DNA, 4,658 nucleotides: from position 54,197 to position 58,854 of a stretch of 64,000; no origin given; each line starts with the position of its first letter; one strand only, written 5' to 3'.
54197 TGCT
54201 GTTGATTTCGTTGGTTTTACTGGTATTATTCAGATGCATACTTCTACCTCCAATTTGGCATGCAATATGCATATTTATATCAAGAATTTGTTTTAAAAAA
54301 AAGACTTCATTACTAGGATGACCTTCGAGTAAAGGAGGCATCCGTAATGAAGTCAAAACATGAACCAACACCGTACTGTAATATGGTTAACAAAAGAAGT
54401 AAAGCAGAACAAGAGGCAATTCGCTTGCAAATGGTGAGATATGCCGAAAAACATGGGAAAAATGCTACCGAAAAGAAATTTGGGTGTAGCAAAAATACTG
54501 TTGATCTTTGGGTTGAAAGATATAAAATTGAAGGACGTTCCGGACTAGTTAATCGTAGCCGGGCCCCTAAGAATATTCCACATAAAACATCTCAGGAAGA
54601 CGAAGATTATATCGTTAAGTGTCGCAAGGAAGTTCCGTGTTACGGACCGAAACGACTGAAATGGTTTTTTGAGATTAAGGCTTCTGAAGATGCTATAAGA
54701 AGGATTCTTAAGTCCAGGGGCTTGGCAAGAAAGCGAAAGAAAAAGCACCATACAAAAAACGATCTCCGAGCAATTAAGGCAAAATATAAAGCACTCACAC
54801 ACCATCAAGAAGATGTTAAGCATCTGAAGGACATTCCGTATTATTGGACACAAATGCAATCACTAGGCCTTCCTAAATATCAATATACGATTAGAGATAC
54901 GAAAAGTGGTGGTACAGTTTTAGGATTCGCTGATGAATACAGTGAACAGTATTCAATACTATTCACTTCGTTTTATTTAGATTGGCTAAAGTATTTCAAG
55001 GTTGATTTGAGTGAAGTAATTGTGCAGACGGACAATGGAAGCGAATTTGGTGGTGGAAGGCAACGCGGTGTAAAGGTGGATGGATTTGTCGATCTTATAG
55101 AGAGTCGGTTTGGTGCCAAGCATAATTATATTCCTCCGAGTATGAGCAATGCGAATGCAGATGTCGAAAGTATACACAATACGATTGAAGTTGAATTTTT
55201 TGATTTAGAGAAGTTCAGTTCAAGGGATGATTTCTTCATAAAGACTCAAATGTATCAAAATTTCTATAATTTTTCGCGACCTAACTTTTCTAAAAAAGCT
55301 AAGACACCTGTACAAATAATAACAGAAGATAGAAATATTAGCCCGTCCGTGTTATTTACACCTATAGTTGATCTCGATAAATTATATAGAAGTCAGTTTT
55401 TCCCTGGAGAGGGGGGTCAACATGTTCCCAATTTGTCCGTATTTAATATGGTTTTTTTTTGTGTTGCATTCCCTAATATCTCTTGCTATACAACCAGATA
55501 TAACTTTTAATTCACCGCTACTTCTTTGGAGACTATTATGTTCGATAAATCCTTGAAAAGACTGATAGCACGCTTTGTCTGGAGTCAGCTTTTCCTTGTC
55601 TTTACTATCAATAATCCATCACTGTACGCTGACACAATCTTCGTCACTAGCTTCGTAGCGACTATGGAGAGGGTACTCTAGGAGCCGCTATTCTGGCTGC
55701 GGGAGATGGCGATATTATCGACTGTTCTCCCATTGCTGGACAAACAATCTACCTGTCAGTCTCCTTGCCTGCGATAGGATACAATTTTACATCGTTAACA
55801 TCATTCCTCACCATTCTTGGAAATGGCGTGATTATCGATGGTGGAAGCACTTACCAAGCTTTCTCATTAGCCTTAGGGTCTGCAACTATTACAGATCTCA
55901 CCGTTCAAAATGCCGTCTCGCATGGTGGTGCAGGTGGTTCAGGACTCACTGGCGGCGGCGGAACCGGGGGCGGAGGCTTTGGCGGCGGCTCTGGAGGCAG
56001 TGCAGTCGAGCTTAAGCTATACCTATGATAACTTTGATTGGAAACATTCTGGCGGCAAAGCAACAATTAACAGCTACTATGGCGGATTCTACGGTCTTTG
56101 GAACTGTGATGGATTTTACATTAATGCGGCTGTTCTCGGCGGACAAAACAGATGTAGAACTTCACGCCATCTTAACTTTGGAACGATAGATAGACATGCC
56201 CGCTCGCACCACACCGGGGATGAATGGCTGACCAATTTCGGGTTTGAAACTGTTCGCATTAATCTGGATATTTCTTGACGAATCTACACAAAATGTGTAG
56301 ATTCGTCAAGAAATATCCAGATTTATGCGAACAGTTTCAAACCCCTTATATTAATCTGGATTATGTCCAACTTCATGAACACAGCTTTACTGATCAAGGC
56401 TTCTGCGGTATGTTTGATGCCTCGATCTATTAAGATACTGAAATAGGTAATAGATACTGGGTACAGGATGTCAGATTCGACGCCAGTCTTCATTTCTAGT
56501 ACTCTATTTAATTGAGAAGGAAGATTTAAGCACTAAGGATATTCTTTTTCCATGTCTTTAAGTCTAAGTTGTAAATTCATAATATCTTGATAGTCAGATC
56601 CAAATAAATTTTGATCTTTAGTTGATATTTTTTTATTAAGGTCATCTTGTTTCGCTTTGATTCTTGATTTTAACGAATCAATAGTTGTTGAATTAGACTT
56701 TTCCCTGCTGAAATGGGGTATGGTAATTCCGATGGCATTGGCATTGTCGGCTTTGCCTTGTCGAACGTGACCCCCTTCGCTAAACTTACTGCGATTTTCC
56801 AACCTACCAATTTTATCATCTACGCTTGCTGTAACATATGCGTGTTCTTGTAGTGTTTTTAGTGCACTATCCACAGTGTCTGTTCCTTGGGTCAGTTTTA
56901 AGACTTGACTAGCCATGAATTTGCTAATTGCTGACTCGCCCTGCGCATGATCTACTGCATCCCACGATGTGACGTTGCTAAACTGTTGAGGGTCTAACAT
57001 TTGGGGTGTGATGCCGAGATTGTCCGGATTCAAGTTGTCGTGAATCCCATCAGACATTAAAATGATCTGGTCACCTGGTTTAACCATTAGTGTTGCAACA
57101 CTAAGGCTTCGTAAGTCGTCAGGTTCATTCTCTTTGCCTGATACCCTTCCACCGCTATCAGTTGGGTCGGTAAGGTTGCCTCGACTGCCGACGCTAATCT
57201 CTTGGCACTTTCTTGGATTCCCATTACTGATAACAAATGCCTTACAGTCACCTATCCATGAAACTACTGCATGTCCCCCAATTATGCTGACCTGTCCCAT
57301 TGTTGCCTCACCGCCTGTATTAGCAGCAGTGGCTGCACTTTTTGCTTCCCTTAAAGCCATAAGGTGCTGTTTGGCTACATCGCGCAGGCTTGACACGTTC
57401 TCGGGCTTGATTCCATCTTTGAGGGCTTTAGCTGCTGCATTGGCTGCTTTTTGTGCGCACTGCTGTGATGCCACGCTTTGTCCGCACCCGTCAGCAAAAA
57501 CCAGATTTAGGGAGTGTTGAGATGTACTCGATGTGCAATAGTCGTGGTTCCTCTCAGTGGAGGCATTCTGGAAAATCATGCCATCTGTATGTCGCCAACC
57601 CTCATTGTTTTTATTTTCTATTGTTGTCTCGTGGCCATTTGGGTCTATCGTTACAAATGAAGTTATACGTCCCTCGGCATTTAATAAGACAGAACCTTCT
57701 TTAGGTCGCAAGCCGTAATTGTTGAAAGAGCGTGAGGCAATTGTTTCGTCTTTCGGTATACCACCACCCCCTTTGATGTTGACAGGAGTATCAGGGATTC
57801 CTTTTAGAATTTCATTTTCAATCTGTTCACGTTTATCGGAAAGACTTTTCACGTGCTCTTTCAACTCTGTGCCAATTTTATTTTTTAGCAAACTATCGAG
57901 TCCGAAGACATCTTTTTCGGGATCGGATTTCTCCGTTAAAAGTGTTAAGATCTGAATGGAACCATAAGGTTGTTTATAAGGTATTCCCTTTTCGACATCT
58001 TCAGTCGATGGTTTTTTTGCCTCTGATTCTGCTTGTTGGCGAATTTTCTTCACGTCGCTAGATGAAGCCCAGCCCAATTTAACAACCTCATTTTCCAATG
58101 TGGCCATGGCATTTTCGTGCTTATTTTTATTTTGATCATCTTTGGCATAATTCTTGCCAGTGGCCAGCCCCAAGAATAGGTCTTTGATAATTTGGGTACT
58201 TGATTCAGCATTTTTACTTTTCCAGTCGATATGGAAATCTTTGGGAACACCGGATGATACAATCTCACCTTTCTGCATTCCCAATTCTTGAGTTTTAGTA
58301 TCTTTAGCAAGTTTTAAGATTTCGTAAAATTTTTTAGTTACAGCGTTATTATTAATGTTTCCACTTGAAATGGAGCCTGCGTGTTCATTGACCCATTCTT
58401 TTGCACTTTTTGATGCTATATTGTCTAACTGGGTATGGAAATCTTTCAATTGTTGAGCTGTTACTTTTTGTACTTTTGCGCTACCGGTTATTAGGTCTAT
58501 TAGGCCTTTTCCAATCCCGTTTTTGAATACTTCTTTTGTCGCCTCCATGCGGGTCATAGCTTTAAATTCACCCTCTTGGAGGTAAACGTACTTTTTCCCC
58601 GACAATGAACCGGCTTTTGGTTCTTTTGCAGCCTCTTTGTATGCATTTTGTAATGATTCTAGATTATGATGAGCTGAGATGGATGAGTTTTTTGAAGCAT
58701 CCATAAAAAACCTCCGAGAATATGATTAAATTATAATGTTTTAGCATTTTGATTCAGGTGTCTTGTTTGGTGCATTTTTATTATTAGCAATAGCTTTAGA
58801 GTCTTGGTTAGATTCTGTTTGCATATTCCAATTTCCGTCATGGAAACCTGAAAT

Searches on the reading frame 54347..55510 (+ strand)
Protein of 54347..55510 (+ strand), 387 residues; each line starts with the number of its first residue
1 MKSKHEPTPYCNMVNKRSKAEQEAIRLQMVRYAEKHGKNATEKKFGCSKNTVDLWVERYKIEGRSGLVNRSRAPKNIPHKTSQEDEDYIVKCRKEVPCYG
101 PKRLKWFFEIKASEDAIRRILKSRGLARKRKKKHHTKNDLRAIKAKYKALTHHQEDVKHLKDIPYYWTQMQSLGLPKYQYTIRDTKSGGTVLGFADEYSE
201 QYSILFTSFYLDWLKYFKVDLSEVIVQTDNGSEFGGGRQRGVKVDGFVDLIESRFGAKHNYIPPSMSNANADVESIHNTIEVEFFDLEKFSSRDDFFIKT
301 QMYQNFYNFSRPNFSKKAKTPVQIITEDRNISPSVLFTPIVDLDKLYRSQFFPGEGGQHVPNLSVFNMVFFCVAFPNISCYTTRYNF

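Call 29: search_protein_families(library=pfam, proteins=[window:54347-55510:+])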
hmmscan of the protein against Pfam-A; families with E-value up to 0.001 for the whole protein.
window:54347-55510:+ (387 aa): 5 families
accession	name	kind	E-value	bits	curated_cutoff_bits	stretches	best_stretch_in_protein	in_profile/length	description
PF13565.12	HTH_32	-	5.7e-09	36.8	33.7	1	51-121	1-73/73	Homeodomain-like domain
PF13518.12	HTH_28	-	9.1e-08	32.5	25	1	26-75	2-52/52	Helix-turn-helix domain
PF13683.12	rve_3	-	2.1e-05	24.6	26.5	1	256-321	2-67/67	Integrase core domain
PF13384.12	HTH_23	-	5.5e-05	23.3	24.6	1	22-67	3-49/50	Homeodomain-like domain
PF13551.12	HTH_29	-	0.00041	20.8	28.1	1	43-87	20-64/64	Winged helix-turn helix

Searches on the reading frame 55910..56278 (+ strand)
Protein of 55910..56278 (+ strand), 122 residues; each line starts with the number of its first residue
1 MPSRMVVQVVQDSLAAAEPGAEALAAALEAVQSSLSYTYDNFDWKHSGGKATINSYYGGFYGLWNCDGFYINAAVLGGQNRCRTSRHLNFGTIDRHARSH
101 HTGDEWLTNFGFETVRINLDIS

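Call 29: search_protein_families(library=pfam, proteins=[window:55910-56278:+])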
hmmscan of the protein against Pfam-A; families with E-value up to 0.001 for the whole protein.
window:55910-56278:+ (122 aa): 1 family
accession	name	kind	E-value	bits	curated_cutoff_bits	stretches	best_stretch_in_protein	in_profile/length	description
PF03797.25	Autotransporter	-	4.2e-12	46.8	26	1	35-109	46-121/255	Autotransporter beta-domain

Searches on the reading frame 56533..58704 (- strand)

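Call 29: search_protein_families(library=pfam, proteins=[window:56533-58704:-])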
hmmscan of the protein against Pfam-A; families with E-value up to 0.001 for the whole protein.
window:56533-58704:- (723 aa): 2 families
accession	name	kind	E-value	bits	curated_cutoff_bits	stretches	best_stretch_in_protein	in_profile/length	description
PF13672.11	PP2C_2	-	9.2e-12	45.4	24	1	382-559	8-179/209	Protein phosphatase 2C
PF07228.17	SpoIIE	-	2.8e-05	24.6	25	1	396-562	2-141/192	Stage II sporulation protein E (SpoIIE)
